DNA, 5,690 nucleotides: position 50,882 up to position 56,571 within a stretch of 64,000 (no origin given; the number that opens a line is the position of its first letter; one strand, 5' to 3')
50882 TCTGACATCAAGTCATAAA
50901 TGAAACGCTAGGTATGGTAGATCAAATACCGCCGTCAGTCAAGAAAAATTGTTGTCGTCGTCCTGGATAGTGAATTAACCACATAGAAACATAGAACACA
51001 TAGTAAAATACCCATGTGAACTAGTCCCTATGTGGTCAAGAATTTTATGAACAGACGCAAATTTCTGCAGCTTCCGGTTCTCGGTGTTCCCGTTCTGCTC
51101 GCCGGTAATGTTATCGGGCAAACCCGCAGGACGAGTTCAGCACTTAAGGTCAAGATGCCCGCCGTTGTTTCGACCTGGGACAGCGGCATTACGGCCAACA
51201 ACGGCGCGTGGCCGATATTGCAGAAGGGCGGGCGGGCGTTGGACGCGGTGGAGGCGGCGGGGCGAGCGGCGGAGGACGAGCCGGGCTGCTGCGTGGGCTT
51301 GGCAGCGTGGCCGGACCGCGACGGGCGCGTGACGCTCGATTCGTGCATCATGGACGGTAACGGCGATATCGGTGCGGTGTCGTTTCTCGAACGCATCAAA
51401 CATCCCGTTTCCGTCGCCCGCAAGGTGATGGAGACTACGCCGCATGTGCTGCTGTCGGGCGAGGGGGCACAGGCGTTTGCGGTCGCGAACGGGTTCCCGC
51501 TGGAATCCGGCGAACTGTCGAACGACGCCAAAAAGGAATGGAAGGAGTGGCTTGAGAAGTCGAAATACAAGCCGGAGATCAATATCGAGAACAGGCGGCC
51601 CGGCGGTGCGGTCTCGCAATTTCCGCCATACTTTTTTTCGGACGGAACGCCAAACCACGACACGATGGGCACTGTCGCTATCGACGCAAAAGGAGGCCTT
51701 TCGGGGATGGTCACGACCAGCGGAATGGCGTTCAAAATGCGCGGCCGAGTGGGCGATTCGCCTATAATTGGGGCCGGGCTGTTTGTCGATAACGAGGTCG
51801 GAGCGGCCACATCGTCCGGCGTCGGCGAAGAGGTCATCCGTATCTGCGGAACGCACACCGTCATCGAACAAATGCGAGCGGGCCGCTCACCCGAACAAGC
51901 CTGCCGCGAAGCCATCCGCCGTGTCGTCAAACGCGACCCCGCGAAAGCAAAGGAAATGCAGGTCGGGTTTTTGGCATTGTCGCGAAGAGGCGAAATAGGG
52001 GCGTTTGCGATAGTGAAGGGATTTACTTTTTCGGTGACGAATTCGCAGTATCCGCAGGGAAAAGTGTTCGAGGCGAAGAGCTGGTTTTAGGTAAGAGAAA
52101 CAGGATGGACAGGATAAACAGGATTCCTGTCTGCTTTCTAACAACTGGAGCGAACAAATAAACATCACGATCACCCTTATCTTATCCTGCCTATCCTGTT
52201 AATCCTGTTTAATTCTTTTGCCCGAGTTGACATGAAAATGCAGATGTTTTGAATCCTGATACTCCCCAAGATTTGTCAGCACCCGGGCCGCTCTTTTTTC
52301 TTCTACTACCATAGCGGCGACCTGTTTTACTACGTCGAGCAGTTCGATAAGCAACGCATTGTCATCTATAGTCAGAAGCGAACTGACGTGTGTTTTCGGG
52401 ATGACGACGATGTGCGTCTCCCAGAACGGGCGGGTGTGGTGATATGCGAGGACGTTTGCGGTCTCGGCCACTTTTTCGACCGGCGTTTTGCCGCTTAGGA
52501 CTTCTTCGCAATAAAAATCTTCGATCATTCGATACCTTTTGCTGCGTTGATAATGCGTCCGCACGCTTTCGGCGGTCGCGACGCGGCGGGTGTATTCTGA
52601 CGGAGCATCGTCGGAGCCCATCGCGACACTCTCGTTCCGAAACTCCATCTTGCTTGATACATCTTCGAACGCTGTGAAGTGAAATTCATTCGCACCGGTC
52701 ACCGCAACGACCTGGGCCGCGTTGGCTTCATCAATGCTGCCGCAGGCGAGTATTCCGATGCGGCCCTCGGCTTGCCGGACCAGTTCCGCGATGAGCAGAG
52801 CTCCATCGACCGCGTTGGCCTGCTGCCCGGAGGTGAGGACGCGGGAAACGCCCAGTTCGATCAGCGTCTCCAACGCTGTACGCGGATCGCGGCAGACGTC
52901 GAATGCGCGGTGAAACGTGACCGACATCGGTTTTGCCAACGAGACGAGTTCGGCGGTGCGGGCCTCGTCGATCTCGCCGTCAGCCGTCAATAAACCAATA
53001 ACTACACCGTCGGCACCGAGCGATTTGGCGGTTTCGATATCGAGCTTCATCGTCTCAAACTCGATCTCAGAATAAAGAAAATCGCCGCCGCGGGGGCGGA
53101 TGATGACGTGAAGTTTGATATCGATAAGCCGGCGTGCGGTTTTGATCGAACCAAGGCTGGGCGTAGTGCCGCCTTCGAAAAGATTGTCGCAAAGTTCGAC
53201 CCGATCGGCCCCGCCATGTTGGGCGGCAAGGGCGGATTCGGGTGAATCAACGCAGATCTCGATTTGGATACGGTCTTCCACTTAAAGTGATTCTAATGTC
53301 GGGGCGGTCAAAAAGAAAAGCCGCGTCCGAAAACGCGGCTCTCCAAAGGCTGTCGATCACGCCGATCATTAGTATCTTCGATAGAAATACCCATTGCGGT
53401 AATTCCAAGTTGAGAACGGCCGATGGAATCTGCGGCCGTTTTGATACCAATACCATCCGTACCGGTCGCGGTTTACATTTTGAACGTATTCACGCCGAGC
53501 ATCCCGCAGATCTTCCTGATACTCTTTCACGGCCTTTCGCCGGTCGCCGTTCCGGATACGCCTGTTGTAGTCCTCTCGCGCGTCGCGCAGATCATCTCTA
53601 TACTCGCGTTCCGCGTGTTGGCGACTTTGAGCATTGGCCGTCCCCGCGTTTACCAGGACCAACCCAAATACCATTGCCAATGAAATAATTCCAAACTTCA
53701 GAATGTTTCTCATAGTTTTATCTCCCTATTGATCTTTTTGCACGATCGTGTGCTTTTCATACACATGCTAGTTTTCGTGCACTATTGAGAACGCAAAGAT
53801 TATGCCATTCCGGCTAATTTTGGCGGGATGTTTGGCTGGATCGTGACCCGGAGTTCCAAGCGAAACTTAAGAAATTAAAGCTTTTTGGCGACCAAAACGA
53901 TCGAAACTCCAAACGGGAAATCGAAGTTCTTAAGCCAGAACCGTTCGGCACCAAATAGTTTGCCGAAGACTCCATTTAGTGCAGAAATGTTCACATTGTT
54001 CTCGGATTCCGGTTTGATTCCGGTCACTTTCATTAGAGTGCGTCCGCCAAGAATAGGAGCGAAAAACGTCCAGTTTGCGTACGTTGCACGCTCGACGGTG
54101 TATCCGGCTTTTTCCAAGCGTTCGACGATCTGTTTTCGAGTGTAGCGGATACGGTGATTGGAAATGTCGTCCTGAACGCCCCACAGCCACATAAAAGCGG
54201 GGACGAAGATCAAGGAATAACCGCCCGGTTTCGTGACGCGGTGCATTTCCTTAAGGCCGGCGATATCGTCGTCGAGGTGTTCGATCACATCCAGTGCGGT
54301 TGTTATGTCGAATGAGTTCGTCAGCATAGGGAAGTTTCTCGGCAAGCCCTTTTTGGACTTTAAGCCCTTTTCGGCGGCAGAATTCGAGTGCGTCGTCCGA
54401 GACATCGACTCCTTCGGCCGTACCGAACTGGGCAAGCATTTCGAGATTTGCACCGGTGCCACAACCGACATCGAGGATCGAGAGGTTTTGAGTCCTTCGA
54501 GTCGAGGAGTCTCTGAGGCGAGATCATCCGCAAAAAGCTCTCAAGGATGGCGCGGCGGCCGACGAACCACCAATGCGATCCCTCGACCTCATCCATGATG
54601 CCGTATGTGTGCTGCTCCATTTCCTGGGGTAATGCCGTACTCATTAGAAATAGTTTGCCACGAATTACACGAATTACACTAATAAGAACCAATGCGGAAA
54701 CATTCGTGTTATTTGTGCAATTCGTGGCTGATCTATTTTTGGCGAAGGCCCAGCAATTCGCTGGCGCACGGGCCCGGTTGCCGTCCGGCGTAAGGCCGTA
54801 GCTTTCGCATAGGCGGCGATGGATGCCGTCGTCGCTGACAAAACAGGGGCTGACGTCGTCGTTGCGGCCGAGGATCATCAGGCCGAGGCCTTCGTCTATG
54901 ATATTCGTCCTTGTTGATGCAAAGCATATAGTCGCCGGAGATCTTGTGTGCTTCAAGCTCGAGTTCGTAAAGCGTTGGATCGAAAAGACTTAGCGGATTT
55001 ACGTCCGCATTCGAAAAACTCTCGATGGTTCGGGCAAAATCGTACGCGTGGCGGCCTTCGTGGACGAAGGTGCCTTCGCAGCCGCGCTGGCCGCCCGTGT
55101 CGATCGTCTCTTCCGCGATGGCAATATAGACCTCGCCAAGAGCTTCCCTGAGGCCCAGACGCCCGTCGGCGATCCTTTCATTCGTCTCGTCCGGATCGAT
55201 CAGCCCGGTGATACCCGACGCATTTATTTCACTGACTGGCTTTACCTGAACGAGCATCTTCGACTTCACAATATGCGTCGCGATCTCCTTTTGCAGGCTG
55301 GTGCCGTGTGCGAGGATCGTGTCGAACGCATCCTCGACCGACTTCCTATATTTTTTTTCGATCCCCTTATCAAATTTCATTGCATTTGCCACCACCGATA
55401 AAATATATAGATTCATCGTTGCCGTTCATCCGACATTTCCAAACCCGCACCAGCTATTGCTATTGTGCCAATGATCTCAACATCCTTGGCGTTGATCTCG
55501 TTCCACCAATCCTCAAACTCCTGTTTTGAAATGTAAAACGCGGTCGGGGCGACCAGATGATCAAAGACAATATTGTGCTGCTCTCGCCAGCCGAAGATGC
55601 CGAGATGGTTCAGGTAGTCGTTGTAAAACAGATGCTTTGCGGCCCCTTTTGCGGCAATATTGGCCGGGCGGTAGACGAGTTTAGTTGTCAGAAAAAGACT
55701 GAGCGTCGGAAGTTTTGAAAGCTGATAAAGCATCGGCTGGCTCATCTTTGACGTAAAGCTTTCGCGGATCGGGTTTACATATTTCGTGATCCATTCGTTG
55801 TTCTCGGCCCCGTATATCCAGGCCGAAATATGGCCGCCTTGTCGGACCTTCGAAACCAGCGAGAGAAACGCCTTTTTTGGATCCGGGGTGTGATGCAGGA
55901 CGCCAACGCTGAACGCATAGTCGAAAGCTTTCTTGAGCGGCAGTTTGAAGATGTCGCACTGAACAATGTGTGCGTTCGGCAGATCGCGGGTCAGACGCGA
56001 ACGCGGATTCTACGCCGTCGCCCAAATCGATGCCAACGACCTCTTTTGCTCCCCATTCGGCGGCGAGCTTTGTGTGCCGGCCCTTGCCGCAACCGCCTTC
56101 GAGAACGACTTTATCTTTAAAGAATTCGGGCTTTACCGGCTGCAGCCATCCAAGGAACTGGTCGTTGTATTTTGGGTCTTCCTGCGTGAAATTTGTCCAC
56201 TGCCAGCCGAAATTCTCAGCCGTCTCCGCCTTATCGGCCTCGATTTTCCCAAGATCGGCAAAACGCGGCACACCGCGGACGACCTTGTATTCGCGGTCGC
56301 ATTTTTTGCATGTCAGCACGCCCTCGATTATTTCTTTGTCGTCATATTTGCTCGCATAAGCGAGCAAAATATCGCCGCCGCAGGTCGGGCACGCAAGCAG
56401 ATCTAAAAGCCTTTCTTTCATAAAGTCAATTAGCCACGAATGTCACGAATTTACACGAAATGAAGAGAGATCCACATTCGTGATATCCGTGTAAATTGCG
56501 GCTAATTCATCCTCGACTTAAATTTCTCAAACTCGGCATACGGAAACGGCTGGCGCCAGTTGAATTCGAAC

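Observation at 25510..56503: Family of architecture-conserved, sequence-variable hairpins (arms built of three tandem 8-9 nt units) that precisely fill intercistronic gaps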

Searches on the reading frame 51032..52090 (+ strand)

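Call 48: search_protein_families(library=pfam, proteins=[window:51032-52090:+], max_evalue=0.001)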
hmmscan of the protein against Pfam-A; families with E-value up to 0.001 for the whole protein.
window:51032-52090:+ (352 aa): 1 family
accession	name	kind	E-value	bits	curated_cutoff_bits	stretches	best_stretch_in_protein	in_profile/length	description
PF01112.23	Asparaginase_2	-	1.6e-63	215.1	27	1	57-329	31-291/309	Asparaginase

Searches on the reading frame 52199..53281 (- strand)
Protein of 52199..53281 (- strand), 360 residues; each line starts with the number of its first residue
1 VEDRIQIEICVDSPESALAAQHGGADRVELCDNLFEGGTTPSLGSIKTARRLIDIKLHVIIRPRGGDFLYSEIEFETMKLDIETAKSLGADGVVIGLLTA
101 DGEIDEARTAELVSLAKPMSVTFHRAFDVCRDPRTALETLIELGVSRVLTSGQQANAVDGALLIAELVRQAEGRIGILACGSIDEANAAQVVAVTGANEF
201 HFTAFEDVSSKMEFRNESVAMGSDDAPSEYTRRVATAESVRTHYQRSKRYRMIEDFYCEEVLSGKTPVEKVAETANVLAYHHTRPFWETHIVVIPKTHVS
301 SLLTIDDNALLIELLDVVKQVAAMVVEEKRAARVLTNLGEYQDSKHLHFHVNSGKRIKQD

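Call 48: search_protein_families(library=pfam, proteins=[window:52199-53281:-], max_evalue=0.001)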
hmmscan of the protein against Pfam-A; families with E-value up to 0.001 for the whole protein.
window:52199-53281:- (360 aa): 3 families
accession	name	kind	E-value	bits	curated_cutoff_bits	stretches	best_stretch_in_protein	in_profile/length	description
PF03932.20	CutC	-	3.5e-73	245.8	23.3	1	5-204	1-200/202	CutC family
PF01230.28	HIT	-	9.8e-10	39.4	21.5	1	266-354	4-95/98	HIT domain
PF11969.13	DcpS_C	-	1.4e-06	29.1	24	1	261-353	7-101/114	Scavenger mRNA decapping enzyme C-term binding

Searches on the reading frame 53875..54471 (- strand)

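Call 48: search_protein_families(library=pfam, proteins=[window:53875-54471:-], max_evalue=0.001)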
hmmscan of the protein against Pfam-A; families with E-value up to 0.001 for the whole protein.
window:53875-54471:- (198 aa): 4 families
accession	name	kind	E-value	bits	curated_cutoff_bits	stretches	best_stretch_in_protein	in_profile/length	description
PF08241.18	Methyltransf_11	-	1.3e-08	35.8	21.2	1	37-87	44-94/95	Methyltransferase domain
PF13489.12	Methyltransf_23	-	1.6e-06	28.4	27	1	41-127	80-162/164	Methyltransferase domain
PF13649.12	Methyltransf_25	-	2.5e-05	25.3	27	1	36-84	47-97/97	Methyltransferase domain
PF08242.18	Methyltransf_12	-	3.3e-05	25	30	1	45-85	64-97/98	Methyltransferase domain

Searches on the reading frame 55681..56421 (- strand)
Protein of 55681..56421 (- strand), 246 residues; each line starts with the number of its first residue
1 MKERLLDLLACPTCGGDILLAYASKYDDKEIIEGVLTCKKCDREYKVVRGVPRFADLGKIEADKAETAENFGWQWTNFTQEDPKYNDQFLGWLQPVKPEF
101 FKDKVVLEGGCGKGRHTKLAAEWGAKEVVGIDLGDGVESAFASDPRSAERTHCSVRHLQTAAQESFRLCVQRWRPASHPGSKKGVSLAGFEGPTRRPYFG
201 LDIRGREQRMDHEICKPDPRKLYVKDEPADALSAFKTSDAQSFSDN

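Call 48: search_protein_families(library=pfam, proteins=[window:55681-56421:-], max_evalue=0.001)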
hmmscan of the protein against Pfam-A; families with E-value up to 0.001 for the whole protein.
window:55681-56421:- (246 aa): 2 families
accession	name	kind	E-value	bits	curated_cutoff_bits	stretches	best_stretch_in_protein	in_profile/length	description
PF03966.22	Trm112p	-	1.3e-07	31.8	22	1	2-50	1-40/40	Trm112p-like protein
PF13649.12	Methyltransf_25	-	0.00011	23.2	27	1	106-170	1-69/97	Methyltransferase domain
